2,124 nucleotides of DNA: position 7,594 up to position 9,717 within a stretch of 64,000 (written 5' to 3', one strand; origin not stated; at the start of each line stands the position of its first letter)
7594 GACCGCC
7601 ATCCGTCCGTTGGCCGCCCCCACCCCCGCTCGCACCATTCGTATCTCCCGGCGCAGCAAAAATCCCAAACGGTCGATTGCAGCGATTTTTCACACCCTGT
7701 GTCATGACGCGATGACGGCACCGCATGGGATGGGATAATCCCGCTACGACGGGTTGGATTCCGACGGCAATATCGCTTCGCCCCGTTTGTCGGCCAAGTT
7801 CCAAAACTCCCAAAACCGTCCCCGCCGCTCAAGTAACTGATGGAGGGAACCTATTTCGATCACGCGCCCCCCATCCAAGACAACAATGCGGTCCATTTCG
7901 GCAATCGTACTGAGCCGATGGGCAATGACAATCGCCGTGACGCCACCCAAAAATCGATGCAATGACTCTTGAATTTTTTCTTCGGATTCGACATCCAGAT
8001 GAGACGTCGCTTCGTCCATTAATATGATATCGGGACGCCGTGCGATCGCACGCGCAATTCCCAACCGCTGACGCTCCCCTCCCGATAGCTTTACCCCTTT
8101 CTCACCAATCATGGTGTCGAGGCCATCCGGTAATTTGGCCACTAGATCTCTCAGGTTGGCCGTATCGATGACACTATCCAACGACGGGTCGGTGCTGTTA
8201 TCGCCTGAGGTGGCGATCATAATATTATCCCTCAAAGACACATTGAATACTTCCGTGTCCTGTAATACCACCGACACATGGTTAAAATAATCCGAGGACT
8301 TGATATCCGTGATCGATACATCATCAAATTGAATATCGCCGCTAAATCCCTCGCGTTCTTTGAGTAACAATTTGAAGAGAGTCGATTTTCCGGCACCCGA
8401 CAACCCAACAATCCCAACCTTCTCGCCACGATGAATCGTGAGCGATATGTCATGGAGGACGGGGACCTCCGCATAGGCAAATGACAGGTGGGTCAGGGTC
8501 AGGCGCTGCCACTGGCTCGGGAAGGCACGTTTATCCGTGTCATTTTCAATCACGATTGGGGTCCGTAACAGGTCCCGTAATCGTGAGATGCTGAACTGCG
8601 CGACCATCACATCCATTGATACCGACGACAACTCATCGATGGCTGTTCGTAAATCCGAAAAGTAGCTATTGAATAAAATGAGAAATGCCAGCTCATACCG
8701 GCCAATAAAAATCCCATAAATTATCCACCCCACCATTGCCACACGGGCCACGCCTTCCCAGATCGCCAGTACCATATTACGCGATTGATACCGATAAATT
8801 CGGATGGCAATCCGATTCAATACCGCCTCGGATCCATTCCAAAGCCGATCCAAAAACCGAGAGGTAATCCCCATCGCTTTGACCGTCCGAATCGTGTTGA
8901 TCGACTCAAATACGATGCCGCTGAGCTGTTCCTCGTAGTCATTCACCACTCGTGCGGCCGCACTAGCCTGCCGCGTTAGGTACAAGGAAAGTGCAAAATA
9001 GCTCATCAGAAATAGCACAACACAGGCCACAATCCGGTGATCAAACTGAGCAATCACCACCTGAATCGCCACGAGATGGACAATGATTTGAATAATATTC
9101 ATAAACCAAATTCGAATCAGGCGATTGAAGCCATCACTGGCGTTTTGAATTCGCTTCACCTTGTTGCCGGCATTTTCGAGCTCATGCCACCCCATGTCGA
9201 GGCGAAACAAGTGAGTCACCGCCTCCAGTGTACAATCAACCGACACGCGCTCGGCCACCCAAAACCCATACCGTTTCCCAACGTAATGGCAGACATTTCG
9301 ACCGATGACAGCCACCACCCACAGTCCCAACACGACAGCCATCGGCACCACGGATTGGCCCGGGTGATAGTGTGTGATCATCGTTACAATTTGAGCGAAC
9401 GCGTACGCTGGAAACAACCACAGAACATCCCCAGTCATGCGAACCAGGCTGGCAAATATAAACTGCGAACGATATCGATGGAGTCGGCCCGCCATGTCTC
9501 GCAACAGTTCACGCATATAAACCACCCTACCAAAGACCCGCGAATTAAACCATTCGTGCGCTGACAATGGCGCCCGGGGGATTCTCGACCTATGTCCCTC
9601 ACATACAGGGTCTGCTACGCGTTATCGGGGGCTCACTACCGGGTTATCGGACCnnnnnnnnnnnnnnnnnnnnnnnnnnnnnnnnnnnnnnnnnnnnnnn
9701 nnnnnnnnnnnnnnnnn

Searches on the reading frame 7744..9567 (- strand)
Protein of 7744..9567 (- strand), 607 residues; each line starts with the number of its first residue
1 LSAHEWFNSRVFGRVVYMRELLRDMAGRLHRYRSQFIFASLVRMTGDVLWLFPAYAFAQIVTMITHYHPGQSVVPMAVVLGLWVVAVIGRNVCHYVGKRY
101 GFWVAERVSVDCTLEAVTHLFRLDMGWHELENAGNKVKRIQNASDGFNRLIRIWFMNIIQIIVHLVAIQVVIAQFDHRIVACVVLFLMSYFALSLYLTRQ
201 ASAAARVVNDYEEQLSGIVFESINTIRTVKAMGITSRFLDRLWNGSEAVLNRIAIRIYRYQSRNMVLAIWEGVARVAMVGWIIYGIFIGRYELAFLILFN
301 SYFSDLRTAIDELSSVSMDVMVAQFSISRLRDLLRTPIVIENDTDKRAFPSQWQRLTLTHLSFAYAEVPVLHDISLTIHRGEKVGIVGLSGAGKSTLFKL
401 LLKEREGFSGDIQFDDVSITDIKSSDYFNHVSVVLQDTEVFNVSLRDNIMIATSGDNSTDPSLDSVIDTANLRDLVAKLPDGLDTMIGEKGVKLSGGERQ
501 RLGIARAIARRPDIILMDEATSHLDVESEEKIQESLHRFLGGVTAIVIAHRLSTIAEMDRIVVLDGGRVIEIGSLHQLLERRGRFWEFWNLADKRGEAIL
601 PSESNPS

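Call 12: search_protein_families(library=pfam, proteins=[window:7744-9567:-], max_evalue=0.00001)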
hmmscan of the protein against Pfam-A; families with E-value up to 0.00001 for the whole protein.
window:7744-9567:- (607 aa): 2 families
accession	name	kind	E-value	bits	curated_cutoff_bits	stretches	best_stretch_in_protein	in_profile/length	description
PF00005.33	ABC_tran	-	1.1e-29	104.2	25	1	371-522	1-137/137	ABC transporter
PF00664.28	ABC_membrane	-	2.8e-16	60.5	28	1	38-304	3-268/274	ABC transporter transmembrane region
